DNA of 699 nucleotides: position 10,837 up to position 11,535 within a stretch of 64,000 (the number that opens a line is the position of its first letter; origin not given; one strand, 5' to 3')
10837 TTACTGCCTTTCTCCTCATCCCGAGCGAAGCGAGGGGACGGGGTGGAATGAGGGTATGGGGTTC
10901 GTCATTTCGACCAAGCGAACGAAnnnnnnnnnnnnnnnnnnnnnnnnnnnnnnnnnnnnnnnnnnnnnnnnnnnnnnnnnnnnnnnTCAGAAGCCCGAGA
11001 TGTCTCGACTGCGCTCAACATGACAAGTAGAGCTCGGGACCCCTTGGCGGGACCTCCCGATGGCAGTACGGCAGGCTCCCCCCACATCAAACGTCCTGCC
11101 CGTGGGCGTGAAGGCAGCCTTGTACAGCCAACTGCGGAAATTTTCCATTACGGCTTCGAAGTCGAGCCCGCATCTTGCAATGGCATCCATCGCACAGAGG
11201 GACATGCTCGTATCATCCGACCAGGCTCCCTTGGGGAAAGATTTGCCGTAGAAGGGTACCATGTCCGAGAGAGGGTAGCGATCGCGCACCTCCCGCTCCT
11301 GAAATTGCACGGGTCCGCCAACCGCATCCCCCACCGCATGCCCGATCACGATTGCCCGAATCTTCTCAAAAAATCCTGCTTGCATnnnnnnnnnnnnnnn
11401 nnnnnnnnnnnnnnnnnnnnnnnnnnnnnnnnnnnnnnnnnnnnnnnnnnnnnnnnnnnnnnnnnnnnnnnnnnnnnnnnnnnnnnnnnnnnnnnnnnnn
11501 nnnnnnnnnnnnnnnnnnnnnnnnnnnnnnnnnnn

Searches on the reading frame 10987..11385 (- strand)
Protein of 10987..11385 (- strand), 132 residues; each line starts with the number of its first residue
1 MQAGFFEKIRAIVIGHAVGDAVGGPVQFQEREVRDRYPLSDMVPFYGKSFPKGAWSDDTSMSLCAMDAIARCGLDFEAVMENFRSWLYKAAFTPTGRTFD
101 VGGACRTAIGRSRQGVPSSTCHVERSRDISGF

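Call 11: search_protein_families(library=pfam, proteins=[window:10987-11385:-])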
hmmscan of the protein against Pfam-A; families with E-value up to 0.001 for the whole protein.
window:10987-11385:- (132 aa): 1 family
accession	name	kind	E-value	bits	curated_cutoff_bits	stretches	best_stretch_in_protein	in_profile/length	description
PF03747.19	ADP_ribosyl_GH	-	7.3e-24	85.4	26.2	1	12-125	2-119/287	ADP-ribosylglycohydrolase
